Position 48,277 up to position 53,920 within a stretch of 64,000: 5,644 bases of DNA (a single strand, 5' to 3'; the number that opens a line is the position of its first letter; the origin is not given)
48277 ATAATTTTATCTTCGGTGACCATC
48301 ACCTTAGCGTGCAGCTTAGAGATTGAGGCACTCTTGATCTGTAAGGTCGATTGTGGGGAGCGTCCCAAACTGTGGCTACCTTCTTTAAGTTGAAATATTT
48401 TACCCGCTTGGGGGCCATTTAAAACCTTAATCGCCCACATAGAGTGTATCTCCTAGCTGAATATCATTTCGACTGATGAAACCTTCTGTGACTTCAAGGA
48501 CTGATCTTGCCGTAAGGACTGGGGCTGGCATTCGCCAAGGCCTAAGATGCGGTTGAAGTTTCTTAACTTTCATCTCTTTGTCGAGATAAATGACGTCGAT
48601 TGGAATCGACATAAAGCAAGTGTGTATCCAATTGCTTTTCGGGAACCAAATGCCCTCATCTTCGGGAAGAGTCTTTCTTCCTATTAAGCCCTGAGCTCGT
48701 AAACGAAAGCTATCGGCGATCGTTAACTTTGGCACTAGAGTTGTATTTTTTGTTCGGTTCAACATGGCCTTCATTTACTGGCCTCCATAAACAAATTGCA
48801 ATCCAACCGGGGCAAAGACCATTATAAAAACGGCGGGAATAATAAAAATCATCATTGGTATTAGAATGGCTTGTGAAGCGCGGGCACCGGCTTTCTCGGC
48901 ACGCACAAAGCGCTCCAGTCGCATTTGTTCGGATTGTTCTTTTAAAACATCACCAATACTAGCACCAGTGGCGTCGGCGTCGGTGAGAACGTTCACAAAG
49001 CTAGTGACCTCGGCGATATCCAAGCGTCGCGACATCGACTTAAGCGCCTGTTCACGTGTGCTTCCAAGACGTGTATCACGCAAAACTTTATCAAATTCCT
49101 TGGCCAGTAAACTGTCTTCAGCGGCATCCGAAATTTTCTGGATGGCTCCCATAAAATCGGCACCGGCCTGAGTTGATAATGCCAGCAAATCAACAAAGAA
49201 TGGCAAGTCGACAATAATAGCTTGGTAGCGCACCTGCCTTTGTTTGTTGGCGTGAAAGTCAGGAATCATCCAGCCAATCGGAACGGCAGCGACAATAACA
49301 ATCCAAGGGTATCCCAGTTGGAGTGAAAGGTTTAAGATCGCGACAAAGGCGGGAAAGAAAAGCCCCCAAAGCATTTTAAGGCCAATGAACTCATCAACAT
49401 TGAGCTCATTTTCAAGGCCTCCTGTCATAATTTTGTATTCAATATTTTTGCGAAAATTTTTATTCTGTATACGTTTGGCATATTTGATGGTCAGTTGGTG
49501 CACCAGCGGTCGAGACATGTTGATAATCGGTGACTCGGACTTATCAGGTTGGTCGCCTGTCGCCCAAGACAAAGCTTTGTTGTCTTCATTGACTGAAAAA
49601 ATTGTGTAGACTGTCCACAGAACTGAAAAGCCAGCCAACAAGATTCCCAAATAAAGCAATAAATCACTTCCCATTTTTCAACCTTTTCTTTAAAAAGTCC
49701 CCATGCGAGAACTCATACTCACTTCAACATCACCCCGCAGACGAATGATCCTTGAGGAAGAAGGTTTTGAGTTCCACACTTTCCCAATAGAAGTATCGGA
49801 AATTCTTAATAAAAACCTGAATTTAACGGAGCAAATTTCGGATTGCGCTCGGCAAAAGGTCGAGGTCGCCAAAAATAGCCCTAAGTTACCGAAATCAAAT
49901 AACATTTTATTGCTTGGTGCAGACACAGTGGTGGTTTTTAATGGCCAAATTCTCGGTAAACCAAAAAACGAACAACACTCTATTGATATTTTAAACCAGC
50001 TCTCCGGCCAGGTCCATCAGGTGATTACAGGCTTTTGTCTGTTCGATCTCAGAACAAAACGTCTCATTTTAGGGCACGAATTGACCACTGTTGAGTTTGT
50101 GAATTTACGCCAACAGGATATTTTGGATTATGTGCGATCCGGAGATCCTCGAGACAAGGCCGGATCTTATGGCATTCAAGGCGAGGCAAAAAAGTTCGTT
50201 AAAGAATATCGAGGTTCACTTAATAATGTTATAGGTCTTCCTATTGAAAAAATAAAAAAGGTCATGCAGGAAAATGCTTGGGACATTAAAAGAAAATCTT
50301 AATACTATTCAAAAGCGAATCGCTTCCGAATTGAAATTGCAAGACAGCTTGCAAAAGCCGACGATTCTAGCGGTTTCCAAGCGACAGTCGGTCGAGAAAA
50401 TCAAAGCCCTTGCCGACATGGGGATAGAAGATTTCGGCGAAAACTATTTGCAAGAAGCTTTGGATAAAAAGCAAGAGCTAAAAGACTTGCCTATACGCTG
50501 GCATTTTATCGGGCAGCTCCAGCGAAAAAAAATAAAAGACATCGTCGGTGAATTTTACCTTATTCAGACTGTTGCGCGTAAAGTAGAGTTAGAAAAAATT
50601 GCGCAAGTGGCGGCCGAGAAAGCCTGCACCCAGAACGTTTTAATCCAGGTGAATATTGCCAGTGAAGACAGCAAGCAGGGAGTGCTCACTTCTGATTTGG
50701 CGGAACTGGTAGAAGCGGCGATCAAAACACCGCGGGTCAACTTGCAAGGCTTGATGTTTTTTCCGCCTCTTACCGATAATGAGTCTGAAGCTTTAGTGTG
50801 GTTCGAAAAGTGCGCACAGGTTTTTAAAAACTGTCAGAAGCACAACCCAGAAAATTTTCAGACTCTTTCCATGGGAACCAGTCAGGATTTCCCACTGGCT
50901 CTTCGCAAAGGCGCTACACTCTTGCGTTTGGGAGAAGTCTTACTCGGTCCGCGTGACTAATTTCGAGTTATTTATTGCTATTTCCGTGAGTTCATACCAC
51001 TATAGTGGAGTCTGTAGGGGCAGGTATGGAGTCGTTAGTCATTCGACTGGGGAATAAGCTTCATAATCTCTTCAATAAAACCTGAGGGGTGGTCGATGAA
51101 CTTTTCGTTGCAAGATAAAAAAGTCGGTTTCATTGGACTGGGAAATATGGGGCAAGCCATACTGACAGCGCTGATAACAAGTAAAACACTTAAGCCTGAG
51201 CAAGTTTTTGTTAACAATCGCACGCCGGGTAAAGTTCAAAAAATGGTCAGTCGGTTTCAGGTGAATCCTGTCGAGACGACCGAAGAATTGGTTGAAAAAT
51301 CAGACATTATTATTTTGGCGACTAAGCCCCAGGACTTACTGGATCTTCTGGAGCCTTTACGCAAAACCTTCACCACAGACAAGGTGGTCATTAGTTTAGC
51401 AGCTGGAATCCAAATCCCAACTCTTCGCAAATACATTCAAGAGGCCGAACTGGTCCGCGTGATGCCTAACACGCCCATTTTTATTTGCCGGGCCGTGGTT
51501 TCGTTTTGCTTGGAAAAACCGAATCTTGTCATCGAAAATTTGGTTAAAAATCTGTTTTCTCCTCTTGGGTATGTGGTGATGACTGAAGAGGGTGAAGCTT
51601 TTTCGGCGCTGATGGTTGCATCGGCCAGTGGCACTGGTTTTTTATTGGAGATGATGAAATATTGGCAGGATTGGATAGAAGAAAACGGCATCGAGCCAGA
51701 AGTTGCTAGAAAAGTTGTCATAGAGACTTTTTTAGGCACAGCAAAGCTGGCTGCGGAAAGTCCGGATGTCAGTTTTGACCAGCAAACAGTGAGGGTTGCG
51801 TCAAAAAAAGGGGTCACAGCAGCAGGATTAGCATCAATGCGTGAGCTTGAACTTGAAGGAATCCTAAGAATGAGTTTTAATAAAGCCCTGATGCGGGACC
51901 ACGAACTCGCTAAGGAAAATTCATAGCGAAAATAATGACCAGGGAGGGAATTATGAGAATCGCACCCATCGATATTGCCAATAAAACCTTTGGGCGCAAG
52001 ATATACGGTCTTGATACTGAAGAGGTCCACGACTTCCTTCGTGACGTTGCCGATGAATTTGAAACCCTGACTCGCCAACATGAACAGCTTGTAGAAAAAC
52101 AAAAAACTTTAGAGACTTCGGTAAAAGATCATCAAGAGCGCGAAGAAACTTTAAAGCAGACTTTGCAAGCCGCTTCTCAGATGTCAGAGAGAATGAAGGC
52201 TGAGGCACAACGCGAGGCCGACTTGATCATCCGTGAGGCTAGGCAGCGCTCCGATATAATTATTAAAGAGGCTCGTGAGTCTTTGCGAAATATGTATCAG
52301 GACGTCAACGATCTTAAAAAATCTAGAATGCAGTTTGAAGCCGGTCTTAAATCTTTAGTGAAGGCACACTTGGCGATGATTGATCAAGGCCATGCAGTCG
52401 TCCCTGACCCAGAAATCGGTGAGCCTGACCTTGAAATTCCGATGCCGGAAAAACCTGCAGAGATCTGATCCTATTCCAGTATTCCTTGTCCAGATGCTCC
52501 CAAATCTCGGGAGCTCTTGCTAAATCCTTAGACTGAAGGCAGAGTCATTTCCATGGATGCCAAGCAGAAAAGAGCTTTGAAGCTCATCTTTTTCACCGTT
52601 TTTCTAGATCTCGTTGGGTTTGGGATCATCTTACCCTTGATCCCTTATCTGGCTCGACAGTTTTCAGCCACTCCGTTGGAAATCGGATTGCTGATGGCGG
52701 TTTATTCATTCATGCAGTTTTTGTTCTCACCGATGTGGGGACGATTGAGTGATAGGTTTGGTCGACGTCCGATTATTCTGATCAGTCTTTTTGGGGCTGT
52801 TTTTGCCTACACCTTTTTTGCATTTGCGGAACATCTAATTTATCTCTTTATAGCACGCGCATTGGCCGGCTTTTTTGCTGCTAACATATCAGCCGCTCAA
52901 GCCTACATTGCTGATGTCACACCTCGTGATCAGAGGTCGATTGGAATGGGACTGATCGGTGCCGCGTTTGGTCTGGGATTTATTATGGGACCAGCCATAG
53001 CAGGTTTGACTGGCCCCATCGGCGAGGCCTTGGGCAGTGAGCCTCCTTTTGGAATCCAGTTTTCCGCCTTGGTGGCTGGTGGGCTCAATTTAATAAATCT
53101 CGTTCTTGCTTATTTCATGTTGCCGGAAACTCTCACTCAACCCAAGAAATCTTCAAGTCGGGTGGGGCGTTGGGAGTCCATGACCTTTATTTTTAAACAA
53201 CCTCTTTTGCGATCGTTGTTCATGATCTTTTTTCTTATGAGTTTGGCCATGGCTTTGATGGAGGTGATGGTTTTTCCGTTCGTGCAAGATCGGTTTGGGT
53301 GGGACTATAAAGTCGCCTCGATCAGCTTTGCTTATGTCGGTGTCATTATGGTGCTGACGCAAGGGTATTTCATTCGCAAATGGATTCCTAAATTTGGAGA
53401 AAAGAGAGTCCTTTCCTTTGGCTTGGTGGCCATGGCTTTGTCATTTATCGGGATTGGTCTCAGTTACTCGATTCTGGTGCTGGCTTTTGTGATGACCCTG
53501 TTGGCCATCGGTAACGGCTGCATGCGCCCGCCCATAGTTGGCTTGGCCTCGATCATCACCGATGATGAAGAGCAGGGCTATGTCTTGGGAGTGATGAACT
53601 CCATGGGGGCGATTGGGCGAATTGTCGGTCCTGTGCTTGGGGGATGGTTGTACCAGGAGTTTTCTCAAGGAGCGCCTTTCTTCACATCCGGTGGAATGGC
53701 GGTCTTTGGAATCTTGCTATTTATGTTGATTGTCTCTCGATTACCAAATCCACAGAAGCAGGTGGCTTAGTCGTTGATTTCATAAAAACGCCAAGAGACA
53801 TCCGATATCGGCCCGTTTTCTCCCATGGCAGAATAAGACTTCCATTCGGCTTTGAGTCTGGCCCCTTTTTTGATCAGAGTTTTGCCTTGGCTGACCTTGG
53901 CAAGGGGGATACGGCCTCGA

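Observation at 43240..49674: Translationally coupled six-gene operon: orphan TadC-like platform protein, DUF192, three FHA-domain membrane proteins and a PP2C-like protein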

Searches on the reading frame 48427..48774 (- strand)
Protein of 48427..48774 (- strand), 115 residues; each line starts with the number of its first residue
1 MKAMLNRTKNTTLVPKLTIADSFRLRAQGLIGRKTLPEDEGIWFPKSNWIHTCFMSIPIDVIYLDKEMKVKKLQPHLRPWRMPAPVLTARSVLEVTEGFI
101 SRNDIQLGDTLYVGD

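Call 3: search_protein_families(library=pfam, proteins=[window:48427-48774:-], max_evalue=0.1)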
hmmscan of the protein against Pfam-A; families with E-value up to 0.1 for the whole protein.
window:48427-48774:- (115 aa): 1 family
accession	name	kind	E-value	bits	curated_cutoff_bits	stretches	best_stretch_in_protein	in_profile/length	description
PF02643.20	DUF192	-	2.4e-20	72.9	27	1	17-111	3-94/96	Uncharacterized ACR, COG1430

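Call 4: search_protein_families(library=ncbifam, proteins=[window:48427-48774:-], max_evalue=0.1)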
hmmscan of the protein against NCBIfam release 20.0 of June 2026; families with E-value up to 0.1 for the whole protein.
window:48427-48774:- (115 aa): 1 family
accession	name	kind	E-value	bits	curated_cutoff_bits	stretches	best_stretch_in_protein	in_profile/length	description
NF002996.0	PRK03760.1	equivalog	3.7e-18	65.6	146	1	2-111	2-114/121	hypothetical protein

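Call 63: search_solved_structures(query=window:48427-48774:-, max_evalue=0.01)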
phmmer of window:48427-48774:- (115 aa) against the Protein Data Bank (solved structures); distinct sequences matched with E-value up to 0.01: 5.
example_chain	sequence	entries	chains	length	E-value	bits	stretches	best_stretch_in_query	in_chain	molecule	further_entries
7pvp_A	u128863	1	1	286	2.2e-07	34.3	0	70-95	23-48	SAKe6BC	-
7op4_A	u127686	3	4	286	5e-05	26.7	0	70-95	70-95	SAKe6BE-3HH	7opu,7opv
8pjt_A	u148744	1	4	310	0.0009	22.7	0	69-94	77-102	SAKe6DEref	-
8pjv_A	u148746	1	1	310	0.0019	21.6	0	70-94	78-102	SAKe6DR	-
3m7a_A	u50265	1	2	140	0.0049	20.3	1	21-110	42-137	uncharacterized protein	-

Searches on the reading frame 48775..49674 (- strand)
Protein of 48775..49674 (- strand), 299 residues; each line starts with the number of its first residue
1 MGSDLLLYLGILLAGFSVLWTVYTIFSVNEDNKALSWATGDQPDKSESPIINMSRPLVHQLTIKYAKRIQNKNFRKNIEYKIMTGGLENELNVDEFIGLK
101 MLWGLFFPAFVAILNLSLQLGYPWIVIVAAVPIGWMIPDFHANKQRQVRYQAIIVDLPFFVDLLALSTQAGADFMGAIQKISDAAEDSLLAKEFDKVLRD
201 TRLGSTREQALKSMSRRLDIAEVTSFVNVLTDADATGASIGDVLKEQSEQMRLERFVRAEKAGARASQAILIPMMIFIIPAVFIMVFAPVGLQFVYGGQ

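Call 3: search_protein_families(library=pfam, proteins=[window:48775-49674:-], max_evalue=0.1)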
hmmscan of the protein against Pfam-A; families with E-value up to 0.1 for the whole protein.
window:48775-49674:- (299 aa): 1 family
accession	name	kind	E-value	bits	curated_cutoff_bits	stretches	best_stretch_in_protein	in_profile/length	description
PF00482.28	T2SSF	-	1.1e-16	61.3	25.2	1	160-287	1-124/125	Type II secretion system (T2SS), protein F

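Call 4: search_protein_families(library=ncbifam, proteins=[window:48775-49674:-], max_evalue=0.1)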
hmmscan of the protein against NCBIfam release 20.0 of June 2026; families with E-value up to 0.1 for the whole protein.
window:48775-49674:- (299 aa): 3 families
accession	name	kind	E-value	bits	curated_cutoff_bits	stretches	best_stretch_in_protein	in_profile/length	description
NF053673.1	bindosome_BasF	exception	0.0012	17.4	1300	1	114-240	161-289/656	bindosome assembly system membrane anchoring protein BasF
NF046075.1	UpsF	equivalog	0.0025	16.7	400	1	113-249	273-398/484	membrane pilin protein UpsF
TIGR01625.1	YidE_YbjL_dupl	subfamily_domain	0.012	15.4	71.95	1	115-181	16-82/154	AspT/YidE/YbjL antiporter duplication domain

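Call 26: find_homologous_proteins(query=window:48775-49674:-, max_evalue=1e-10)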
Query window:48775-49674:- (299 aa): 1659 proteins with E <= 1e-10 among 2999 candidates; the best 120 are listed.
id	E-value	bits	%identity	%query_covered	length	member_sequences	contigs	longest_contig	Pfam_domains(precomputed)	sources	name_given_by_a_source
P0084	1.8e-182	623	94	100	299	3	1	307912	PF00482.29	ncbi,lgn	-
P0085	2.2e-180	616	93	100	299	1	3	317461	PF00482.29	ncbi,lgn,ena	-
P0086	7.3e-178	608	91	100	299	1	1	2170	PF00482.29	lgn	-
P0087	4.9e-176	602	90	100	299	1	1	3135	PF00482.29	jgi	jgi:tight adherence protein C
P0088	6.8e-176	602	90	100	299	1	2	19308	PF00482.29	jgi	jgi:tight adherence protein C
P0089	2.2e-175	600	90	100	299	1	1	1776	PF00482.29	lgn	-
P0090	1.4e-174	597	90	100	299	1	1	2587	PF00482.29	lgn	-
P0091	4.2e-174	596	89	100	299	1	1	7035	PF00482.29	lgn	-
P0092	8.7e-174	595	90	100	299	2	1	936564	PF00482.29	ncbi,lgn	-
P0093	9.5e-174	595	88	100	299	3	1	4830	PF00482.29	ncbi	-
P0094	3.0e-173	593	88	100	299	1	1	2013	PF00482.29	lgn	-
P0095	5.4e-173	592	88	100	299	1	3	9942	PF00482.29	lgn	-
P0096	7.8e-173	592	89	100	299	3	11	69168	PF00482.29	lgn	-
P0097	1.1e-172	591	89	100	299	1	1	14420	PF00482.29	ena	-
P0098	1.6e-171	587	87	100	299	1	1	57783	PF00482.29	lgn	-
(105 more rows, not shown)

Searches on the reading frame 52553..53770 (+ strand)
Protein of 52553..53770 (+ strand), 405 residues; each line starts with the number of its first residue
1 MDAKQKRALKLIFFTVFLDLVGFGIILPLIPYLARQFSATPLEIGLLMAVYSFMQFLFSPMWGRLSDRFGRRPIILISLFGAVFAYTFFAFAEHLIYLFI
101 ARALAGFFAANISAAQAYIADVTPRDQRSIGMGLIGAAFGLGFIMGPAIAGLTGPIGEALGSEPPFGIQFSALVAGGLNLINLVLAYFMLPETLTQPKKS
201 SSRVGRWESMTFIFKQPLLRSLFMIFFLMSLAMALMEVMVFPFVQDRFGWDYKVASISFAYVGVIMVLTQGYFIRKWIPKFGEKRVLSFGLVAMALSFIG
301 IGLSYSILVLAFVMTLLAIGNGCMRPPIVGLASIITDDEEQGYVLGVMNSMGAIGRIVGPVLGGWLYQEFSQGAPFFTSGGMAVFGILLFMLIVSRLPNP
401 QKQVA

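Call 60: search_protein_families(library=pfam, proteins=[window:52553-53770:+], max_evalue=0.00001)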
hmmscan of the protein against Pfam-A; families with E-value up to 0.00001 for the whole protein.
window:52553-53770:+ (405 aa): 4 families
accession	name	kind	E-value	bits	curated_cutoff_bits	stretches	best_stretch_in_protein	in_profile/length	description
PF07690.21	MFS_1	-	2.4e-64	217.9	33.4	2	12-279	1-267/347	Major Facilitator Superfamily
PF12832.13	MFS_1_like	-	1.4e-17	64.3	25.2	2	204-374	199-369/373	MFS_1 like family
PF13347.12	MFS_2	-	9.1e-08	31.5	27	1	5-123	222-343/427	MFS/sugar transport protein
PF00083.30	Sugar_tr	-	1.8e-07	30.8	22.3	1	42-169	46-177/452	Sugar (and other) transporter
